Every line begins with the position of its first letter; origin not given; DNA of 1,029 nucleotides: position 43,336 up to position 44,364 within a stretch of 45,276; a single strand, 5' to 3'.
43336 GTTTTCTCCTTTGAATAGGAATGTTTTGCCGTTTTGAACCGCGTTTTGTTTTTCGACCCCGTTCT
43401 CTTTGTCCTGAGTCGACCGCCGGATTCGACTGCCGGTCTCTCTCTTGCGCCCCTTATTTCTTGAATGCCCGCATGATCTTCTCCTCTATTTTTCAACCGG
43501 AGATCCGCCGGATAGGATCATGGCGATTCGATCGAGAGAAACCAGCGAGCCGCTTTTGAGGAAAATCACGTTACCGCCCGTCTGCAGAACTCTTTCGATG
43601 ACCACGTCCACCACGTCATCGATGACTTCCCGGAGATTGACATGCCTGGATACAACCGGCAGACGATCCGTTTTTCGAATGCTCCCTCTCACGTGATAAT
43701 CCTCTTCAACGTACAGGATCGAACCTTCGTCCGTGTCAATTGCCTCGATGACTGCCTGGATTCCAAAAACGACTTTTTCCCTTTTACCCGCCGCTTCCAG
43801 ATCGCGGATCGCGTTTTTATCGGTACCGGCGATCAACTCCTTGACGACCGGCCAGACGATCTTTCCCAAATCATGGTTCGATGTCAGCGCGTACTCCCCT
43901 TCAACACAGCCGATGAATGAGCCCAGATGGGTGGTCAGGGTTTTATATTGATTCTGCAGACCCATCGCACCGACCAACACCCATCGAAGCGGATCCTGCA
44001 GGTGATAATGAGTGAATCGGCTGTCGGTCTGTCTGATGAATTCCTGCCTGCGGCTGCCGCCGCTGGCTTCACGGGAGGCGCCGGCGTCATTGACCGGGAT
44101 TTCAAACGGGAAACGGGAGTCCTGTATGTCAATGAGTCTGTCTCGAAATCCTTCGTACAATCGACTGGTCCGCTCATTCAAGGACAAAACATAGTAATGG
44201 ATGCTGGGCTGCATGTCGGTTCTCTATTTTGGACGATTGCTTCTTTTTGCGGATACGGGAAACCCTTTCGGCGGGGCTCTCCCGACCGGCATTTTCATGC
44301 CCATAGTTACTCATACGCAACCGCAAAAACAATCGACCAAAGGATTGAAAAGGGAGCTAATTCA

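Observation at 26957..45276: Low-GC, strictly co-directional envelope/stress gene island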

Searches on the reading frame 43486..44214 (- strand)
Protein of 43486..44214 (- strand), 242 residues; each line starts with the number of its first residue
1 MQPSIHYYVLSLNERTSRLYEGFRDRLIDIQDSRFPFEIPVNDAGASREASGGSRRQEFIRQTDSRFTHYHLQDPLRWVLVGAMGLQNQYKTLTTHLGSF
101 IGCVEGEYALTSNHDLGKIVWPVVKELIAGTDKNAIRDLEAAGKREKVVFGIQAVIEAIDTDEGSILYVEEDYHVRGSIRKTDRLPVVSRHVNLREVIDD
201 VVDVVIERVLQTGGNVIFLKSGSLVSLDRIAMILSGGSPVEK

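Call 6: search_protein_families(library=pfam, max_evalue=0.01, proteins=[window:43486-44214:-])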
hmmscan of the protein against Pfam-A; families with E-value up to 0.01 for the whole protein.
window:43486-44214:- (242 aa): 1 family
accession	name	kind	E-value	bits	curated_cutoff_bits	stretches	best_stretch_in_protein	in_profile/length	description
PF18845.6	baeRF_family3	-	1.3e-22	81.4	31.5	1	6-160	1-165/168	Bacterial archaeo-eukaryotic release factor family 3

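Call 10: find_encoding_contigs(protein=window:43486-44214:-, flank=10000, max_places=6)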
Protein window:43486-44214:- (242 aa): 1 contig read that carries it; 1 place shown.
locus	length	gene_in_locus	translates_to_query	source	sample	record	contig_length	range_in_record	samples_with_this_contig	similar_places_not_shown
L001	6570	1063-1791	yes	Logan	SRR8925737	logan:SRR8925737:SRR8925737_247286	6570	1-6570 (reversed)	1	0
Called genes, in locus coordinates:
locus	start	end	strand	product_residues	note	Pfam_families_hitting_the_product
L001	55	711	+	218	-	PF00072:Response_reg, PF00196:GerE, PF08281:Sigma70_r4_2 (weak)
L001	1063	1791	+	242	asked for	PF18845:baeRF_family3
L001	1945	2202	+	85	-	PF04226:Transgly_assoc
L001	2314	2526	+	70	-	PF18919:DUF5670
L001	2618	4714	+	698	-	PF13205:Big_5, PF04234:CopC (faint), PF13205:Big_5, PF11999:Ice_binding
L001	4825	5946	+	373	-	PF05736:OprF (weak), PF13505:OMP_b-brl, PF00691:OmpA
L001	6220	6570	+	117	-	?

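Call 12: find_homologous_proteins(query=window:43486-44214:-, max_evalue=0.00001)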
Query window:43486-44214:- (242 aa): 288 proteins with E <= 0.00001 among 744 candidates; the best 120 are listed.
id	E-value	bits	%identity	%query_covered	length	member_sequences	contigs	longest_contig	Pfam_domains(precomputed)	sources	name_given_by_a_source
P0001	4.0e-155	532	100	100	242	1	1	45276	PF18845.7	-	-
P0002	3.2e-100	353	70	96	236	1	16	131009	PF18845.7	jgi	jgi:hypothetical protein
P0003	2.2e-99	350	69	97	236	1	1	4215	PF18845.7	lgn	-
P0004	9.0e-99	348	69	97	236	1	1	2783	PF18845.7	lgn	-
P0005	4.2e-86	307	61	98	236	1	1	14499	PF18845.7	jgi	jgi:hypothetical protein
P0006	8.9e-86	305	62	100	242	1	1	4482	PF18845.7,PF18849.7,PF18848.7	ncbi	-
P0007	3.4e-84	300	60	97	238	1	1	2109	PF18845.7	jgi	jgi:hypothetical protein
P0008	5.0e-84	300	59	98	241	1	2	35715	PF18845.7,PF18849.7,PF18848.7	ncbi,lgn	-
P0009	1.3e-82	295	61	98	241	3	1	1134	PF18845.7,PF18849.7,PF18848.7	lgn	-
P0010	1.5e-82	295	61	98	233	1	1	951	PF18845.7,PF18849.7,PF18848.7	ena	-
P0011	1.9e-82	295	61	98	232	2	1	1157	PF18845.7,PF18849.7,PF18848.7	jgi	-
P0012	2.0e-82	294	60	98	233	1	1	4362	PF18845.7,PF18849.7,PF18848.7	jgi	jgi:hypothetical protein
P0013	2.2e-82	294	60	97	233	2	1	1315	PF18845.7,PF18849.7,PF18848.7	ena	-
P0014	4.2e-82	293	60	97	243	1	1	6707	PF18845.7,PF18849.7,PF18848.7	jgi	jgi:hypothetical protein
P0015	4.6e-82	293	61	98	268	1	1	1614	PF18845.7,PF18849.7,PF18848.7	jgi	-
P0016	6.1e-82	293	59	98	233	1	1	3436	PF18845.7,PF18851.7,PF18849.7,PF18848.7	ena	-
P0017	8.0e-82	293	61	98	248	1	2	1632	PF18845.7,PF18848.7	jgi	jgi:hypothetical protein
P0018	8.0e-82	292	61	98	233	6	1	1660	PF18845.7,PF18849.7,PF18848.7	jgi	jgi:hypothetical protein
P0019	9.2e-82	292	58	97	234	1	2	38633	PF18845.7,PF18851.7,PF18849.7,PF18848.7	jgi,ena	-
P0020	2.5e-81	291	60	98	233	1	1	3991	PF18845.7,PF18849.7,PF18848.7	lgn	-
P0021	2.9e-81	291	59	98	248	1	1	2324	PF18845.7,PF18849.7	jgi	jgi:hypothetical protein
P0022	3.8e-81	290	59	97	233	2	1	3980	PF18845.7,PF18849.7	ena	-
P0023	4.7e-81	290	61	98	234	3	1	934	PF18845.7,PF18851.7,PF18849.7,PF18848.7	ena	-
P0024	4.8e-81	290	59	97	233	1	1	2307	PF18845.7,PF18851.7,PF18849.7,PF18848.7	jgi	jgi:hypothetical protein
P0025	5.4e-81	290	59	97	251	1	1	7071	PF18845.7,PF18849.7,PF18848.7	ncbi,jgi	-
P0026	1.1e-80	289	58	98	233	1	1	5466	PF18845.7,PF18851.7,PF18849.7,PF18848.7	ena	-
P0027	1.2e-80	289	59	97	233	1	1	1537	PF18845.7,PF18849.7,PF18848.7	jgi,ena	jgi:hypothetical protein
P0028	2.2e-80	288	59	97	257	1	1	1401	PF18845.7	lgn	-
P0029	2.6e-80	288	60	97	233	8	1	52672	PF18845.7,PF18849.7,PF18848.7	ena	-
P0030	9.4e-80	286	55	98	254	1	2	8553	PF18845.7,PF18849.7,PF18848.7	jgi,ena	-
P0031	1.0e-79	286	59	98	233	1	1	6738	PF18845.7,PF18849.7,PF18848.7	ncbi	-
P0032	1.1e-79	286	58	98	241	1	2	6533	PF18845.7,PF18849.7,PF18848.7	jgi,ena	-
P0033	1.5e-79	285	57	98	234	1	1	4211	PF18845.7,PF18849.7,PF18848.7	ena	-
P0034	1.6e-79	285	58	98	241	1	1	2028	PF18845.7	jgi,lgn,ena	-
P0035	2.1e-79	285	59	98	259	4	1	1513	PF18845.7,PF18849.7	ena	-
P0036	2.3e-79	284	59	98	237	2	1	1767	PF18845.7,PF18849.7,PF18848.7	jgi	jgi:hypothetical protein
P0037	2.6e-79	284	55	98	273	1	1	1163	PF18845.7,PF18849.7,PF18848.7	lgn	-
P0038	3.4e-79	284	61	97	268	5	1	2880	PF18845.7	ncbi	ncbi:MAG TPA: hypothetical protein VGD14_16540 [bacterium]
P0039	3.5e-79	284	60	97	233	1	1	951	PF18845.7,PF18849.7,PF18848.7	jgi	-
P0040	4.2e-79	284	60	96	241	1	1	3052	PF18845.7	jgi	jgi:hypothetical protein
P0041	6.3e-79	283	59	96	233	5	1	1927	PF18845.7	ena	-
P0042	7.6e-79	283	59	97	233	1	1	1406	PF18845.7,PF18849.7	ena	-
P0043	1.0e-78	282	58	98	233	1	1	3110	PF18845.7,PF18849.7,PF18848.7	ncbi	-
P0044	1.0e-78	282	59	97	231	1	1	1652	PF18845.7,PF18851.7,PF18849.7,PF18848.7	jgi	jgi:hypothetical protein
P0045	1.3e-78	282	60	97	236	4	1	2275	PF18845.7,PF18851.7,PF18848.7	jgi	-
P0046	1.3e-78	282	58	98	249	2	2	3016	PF18845.7,PF18849.7,PF18848.7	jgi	jgi:hypothetical protein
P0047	1.6e-78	282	55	98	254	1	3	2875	PF18845.7,PF18849.7,PF18848.7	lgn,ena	-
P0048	2.5e-78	281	59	97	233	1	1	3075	PF18845.7,PF18848.7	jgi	jgi:hypothetical protein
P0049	2.7e-78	281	58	98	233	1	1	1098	PF18845.7,PF18851.7,PF18849.7,PF18848.7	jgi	jgi:hypothetical protein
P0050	3.4e-78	281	57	98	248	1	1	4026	PF18845.7,PF18849.7,PF18848.7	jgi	jgi:hypothetical protein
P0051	3.6e-78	281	60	98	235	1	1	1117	PF18845.7,PF18849.7,PF18848.7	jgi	jgi:hypothetical protein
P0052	4.3e-78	280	58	97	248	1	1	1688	PF18845.7,PF18849.7,PF18848.7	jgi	jgi:hypothetical protein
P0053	1.1e-77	279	58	97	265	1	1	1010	PF18845.7,PF18849.7,PF18848.7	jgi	jgi:hypothetical protein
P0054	1.3e-77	279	59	97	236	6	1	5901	PF18845.7,PF18851.7,PF18849.7,PF18848.7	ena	-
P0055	1.4e-77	279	58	98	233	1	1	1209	PF18845.7,PF18848.7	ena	-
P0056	1.5e-77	279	54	98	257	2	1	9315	PF18845.7,PF18849.7,PF18848.7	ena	-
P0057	2.7e-77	278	58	98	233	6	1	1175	PF18845.7,PF18849.7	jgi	jgi:hypothetical protein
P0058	3.3e-77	277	56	98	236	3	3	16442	PF18845.7,PF18851.7,PF18849.7,PF18848.7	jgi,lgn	-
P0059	3.6e-77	277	58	96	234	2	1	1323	PF18845.7,PF18849.7,PF18848.7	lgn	-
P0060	4.5e-77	277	57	97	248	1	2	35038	PF18845.7,PF18849.7,PF18848.7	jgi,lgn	jgi:hypothetical protein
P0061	8.8e-77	276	56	98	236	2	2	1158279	PF18845.7,PF18849.7,PF18848.7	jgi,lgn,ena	jgi:hypothetical protein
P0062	9.5e-77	276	56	98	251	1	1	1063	PF18845.7,PF18851.7,PF18849.7,PF18848.7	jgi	jgi:hypothetical protein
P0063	1.2e-76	276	58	98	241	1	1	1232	PF18845.7,PF18849.7,PF18848.7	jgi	jgi:hypothetical protein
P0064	1.8e-76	275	58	96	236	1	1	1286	PF18845.7,PF18849.7,PF18848.7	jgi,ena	jgi:hypothetical protein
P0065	2.0e-76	275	59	98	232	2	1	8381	PF18845.7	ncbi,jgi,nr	ncbi:MAG: hypothetical protein EHM72_06500 [Calditrichaeota bacterium]|nr:MAG: hypothetical protein 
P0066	2.0e-76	275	57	98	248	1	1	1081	PF18845.7,PF18849.7,PF18848.7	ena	-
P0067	3.5e-76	274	56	97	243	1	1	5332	PF18845.7,PF18849.7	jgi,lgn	jgi:hypothetical protein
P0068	4.6e-76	274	58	98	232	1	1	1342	PF18845.7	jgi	jgi:hypothetical protein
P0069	5.5e-76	273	55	98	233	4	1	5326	PF18845.7,PF18849.7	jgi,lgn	-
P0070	7.4e-76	273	58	98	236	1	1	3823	PF18845.7,PF18849.7,PF18848.7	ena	-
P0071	9.4e-76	273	56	97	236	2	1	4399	PF18845.7,PF18849.7,PF18848.7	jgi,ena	-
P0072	1.2e-75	272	57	98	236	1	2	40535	PF18845.7,PF18849.7,PF18848.7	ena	-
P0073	2.2e-75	271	55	97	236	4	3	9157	PF18845.7,PF18849.7,PF18848.7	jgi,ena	-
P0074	3.4e-75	271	55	99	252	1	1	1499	PF18845.7,PF18849.7,PF18848.7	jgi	jgi:hypothetical protein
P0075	9.7e-75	269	56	96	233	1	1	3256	PF18845.7,PF18849.7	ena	-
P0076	2.5e-74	268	54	97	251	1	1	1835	PF18845.7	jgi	jgi:hypothetical protein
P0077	4.5e-74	267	57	98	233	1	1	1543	PF18845.7,PF18849.7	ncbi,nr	ncbi:hypothetical protein EH221_05845 [bacterium]|nr:MAG: hypothetical protein EH221_05845 [bacteriu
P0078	5.0e-74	267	53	98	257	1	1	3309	PF18845.7,PF18851.7,PF18849.7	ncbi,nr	ncbi:hypothetical protein JXJ21_24105 [candidate division KSB1 bacterium]|nr:hypothetical protein [c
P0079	5.2e-74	267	57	98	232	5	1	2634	PF18845.7,PF18849.7,PF18848.7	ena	-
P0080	7.0e-74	267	55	98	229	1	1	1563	PF18845.7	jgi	-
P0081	8.5e-74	266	57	98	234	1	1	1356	PF18845.7,PF18849.7,PF18848.7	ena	-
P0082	1.2e-73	266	53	98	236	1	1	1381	PF18845.7,PF18849.7,PF18848.7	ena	-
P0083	8.1e-73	263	55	96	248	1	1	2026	PF18845.7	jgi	jgi:hypothetical protein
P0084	9.0e-73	263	57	96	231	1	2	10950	PF18845.7,PF18851.7,PF18849.7,PF18848.7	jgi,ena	jgi:hypothetical protein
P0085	1.4e-72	262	55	97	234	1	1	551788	PF18845.7,PF18849.7,PF18848.7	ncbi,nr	ncbi:MAG: hypothetical protein U5R06_01570 [candidate division KSB1 bacterium]|nr:hypothetical prote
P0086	1.7e-72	262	57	98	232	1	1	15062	PF18845.7,PF18849.7,PF18848.7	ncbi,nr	ncbi:hypothetical protein JW935_14030 [candidate division KSB1 bacterium]|nr:hypothetical protein [c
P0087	8.8e-72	260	55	96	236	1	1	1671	PF18845.7,PF18848.7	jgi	jgi:hypothetical protein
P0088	9.3e-72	260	54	98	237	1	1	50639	PF18845.7,PF18849.7,PF18848.7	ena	-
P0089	9.5e-72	260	54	97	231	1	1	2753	PF18845.7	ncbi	-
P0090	1.1e-71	259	55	97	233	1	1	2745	PF18845.7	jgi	jgi:hypothetical protein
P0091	1.8e-71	259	55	98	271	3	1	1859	PF18845.7,PF18849.7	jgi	jgi:hypothetical protein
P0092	1.9e-71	259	55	96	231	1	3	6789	PF18845.7,PF18849.7,PF18848.7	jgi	jgi:hypothetical protein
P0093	3.0e-71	258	54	97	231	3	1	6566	PF18845.7,PF18851.7,PF18849.7,PF18848.7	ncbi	-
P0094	3.0e-71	258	54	97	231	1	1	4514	PF18845.7,PF18851.7,PF18849.7,PF18848.7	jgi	jgi:hypothetical protein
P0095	3.2e-71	258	53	98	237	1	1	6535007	PF18845.7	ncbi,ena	-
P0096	1.6e-70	256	55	96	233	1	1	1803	PF18845.7,PF18849.7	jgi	jgi:hypothetical protein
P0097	2.4e-70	255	56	98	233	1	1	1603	PF18845.7,PF18849.7,PF18848.7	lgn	-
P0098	3.5e-70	254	51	100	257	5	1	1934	PF18845.7,PF18849.7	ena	-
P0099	4.4e-70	254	53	97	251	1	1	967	PF18845.7,PF18851.7,PF18849.7,PF18848.7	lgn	-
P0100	5.2e-70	254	53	98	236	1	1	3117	PF18845.7,PF18851.7,PF18849.7,PF18848.7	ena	-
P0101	5.8e-70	254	53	97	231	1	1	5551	PF18845.7,PF18849.7,PF18848.7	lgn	-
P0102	6.2e-70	254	54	97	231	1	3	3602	PF18845.7,PF18849.7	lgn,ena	-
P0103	2.3e-69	252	54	95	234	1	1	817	PF18845.7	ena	-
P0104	2.6e-69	252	52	95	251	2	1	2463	PF18845.7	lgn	-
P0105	2.9e-69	251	51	97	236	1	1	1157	PF18845.7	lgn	-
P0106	3.0e-69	251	53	97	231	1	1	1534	PF18845.7,PF18851.7,PF18849.7,PF18848.7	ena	-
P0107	4.9e-69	251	52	96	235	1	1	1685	PF18845.7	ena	-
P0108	7.2e-69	250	52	98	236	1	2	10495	PF18845.7,PF18851.7,PF18849.7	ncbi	-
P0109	9.5e-69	250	52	96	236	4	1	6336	PF18845.7,PF18849.7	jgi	jgi:hypothetical protein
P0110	1.2e-68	249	54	96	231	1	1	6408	PF18845.7,PF18849.7,PF18848.7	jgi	-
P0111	2.6e-68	248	53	96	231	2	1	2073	PF18845.7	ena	-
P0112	2.7e-68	248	51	98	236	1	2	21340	PF18845.7,PF18849.7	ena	-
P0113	3.4e-68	248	52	96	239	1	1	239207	PF18845.7,PF18849.7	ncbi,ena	-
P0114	9.2e-68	246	51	98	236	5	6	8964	PF18845.7,PF18849.7,PF18848.7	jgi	-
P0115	1.5e-67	246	53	96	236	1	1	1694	PF18845.7,PF18849.7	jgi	jgi:hypothetical protein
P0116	1.6e-67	246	54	95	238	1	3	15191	PF18845.7,PF18848.7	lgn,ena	-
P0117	1.6e-67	246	53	97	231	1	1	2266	PF18845.7,PF18851.7,PF18849.7,PF18848.7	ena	-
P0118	1.6e-67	246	51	96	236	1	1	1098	PF18845.7,PF18849.7,PF18848.7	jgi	jgi:hypothetical protein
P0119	1.7e-67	246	51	96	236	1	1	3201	PF18845.7,PF18851.7,PF18849.7,PF18848.7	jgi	-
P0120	2.0e-67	245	51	98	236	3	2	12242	PF18845.7,PF18851.7,PF18849.7,PF18848.7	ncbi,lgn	-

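Call 14: find_encoding_contigs(protein=P0002, flank=10000, max_places=3)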
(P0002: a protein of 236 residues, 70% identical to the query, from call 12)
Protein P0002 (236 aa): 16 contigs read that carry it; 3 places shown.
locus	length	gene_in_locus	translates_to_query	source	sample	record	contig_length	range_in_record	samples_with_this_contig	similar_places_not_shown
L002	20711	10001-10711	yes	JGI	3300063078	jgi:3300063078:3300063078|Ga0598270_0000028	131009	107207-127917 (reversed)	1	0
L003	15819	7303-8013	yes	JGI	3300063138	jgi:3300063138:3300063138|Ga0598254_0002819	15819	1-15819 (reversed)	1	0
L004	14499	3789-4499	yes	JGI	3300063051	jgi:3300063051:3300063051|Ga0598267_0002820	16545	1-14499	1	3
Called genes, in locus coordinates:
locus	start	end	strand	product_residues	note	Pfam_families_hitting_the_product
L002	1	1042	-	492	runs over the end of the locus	PF02952:Fucose_iso_C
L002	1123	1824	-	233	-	PF00596:Aldolase_II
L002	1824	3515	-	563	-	PF00370:FGGY_N (weak), PF02782:FGGY_C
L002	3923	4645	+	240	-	PF13411:MerR_1 (weak), PF28507:Rv1828_C (faint), PF00376:MerR, PF13411:MerR_1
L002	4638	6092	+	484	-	PF02310:B12-binding, PF04055:Radical_SAM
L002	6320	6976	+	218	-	PF00072:Response_reg, PF00196:GerE, PF08281:Sigma70_r4_2 (weak)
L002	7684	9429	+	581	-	PF00154:RecA_N (faint), PF06745:ATPase, PF13481:AAA_25, PF23442:DUF7125 (faint), PF00004:AAA (faint), PF03796:DnaB_C (weak), PF13481:AAA_25 (weak), PF06745:ATPase, +8 more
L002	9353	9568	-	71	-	-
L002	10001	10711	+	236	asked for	PF18845:baeRF_family3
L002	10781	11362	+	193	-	-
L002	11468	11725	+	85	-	PF04226:Transgly_assoc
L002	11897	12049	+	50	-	-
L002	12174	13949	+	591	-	PF13205:Big_5, PF11999:Ice_binding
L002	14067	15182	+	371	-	PF13505:OMP_b-brl, PF05736:OprF (weak), PF00691:OmpA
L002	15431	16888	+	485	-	PF18884:TSP3_bac (weak), PF00691:OmpA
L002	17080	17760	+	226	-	PF13441:Gly-zipper_YMGG, PF13488:Gly-zipper_Omp, PF00691:OmpA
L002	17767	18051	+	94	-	PF28077:THIVI_2564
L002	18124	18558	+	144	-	-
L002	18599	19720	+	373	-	-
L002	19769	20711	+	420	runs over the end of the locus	-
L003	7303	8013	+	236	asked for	PF18845:baeRF_family3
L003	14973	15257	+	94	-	PF28077:THIVI_2564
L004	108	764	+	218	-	PF00072:Response_reg, PF00196:GerE, PF08281:Sigma70_r4_2 (weak)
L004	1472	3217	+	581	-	PF00154:RecA_N (faint), PF06745:ATPase, PF13481:AAA_25, PF23442:DUF7125 (faint), PF00004:AAA (faint), PF03796:DnaB_C (weak), PF13481:AAA_25 (weak), PF06745:ATPase, +8 more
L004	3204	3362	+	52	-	-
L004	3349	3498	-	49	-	-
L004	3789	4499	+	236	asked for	PF18845:baeRF_family3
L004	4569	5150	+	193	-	-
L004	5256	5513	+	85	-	PF04226:Transgly_assoc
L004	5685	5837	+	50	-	-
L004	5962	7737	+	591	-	PF13205:Big_5, PF11999:Ice_binding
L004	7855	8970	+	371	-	PF13505:OMP_b-brl, PF05736:OprF (weak), PF00691:OmpA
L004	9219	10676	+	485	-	PF18884:TSP3_bac (weak), PF00691:OmpA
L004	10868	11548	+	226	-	PF13441:Gly-zipper_YMGG, PF13488:Gly-zipper_Omp, PF00691:OmpA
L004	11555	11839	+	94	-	PF28077:THIVI_2564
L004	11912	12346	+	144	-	-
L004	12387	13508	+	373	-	-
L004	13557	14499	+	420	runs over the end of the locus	-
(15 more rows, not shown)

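Call 15: find_encoding_contigs(protein=P0095, flank=10000, max_places=1)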
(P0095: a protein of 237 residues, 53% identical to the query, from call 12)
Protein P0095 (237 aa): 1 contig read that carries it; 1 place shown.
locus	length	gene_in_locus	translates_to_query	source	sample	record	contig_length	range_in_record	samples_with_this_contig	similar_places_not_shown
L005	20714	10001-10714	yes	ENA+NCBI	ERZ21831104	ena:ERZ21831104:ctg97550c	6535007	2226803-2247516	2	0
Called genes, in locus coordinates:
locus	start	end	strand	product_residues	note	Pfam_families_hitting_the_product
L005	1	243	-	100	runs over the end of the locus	PF00589:Phage_integrase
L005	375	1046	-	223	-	PF13276:HTH_21, PF24764:rva_4 (weak), PF00665:rve, PF13683:rve_3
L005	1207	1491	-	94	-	PF01527:HTH_Tnp_1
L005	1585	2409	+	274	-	-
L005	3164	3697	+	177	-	-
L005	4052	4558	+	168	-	-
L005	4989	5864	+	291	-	-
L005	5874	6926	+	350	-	-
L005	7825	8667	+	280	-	-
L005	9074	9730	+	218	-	PF00072:Response_reg, PF00196:GerE, PF04545:Sigma70_r4 (faint), PF08281:Sigma70_r4_2 (weak)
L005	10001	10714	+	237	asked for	PF18845:baeRF_family3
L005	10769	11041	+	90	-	-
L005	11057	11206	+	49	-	PF18919:DUF5670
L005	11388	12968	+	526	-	PF18884:TSP3_bac (weak), PF00691:OmpA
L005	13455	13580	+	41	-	-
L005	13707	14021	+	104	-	-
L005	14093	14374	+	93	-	PF00076:RRM_1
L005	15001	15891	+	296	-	PF01145:Band_7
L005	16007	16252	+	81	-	-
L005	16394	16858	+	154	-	PF00254:FKBP_C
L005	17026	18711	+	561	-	PF02310:B12-binding, PF04055:Radical_SAM, PF13282:DUF4070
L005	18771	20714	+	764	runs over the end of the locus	PF13439:Glyco_transf_4, PF00534:Glycos_transf_1, PF13692:Glyco_trans_1_4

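Call 16: find_encoding_contigs(protein=P0085, flank=10000, max_places=1)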
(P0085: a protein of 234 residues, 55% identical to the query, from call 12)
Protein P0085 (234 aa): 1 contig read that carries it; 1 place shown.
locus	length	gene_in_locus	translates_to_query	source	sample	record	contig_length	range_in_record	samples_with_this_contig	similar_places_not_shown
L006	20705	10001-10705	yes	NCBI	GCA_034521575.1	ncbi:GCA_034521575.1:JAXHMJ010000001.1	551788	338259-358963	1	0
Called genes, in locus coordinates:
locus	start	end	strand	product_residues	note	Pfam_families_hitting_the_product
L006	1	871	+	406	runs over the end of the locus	PF00326:Peptidase_S9, PF11306:DUF3108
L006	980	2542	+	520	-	PF03629:SASA (faint)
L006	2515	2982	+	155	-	-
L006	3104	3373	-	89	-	-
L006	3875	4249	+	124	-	PF07798:CCDC90-like (faint)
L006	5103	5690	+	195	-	PF13620:CarboxypepD_reg (weak), PF18962:Por_Secre_tail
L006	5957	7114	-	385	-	PF13173:AAA_14, PF13635:DUF4143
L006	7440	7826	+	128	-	PF01442:Apolipoprotein (weak)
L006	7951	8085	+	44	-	-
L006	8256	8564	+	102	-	-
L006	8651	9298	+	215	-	PF00072:Response_reg, PF00196:GerE, PF08281:Sigma70_r4_2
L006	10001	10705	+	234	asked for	PF18845:baeRF_family3, PF18848:baeRF_family6 (faint), PF18849:baeRF_family7 (faint)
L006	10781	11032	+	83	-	-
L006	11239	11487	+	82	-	-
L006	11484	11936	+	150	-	-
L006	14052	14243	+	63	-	PF28077:THIVI_2564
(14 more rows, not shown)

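Call 17: find_encoding_contigs(protein=P0061, flank=10000, max_places=1)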
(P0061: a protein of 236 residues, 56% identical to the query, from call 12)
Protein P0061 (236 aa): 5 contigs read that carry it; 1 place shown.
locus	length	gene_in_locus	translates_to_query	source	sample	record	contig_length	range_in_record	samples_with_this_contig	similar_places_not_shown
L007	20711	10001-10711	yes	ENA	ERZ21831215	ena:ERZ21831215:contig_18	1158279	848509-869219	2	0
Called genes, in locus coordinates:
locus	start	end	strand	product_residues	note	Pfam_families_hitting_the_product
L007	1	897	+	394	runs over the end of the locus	PF06202:GDE_C (faint), PF12899:Glyco_hydro_100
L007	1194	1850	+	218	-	PF00072:Response_reg, PF00196:GerE, PF08281:Sigma70_r4_2 (weak)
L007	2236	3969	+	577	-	PF00154:RecA_N (faint), PF06745:ATPase, PF13481:AAA_25 (weak), PF23442:DUF7125 (faint), PF05729:NACHT (faint), PF03796:DnaB_C (weak), PF06745:ATPase, PF13481:AAA_25 (weak), +3 more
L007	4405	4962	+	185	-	-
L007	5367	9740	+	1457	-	PF11999:Ice_binding, PF13860:FlgD_ig (faint), PF09430:EMC7_beta-sandw (faint), PF11974:bMG3 (faint), PF13620:CarboxypepD_reg (faint), PF17210:SdrD_B, PF17210:SdrD_B, PF18962:Por_Secre_tail, +5 more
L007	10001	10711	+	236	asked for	PF18845:baeRF_family3, PF18848:baeRF_family6 (faint), PF18849:baeRF_family7 (faint)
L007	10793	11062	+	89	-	PF04542:Sigma70_r2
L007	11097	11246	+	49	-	PF18919:DUF5670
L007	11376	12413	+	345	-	PF11999:Ice_binding, PF18962:Por_Secre_tail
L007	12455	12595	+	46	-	-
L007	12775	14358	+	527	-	PF18884:TSP3_bac, PF00691:OmpA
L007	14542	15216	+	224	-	PF13441:Gly-zipper_YMGG, PF13488:Gly-zipper_Omp, PF00691:OmpA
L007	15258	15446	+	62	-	PF28077:THIVI_2564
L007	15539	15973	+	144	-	-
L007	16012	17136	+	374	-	-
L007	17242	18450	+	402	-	-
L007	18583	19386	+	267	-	PF01435:Peptidase_M48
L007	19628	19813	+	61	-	PF05532:CsbD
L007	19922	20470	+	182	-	PF13505:OMP_b-brl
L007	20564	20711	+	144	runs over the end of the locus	-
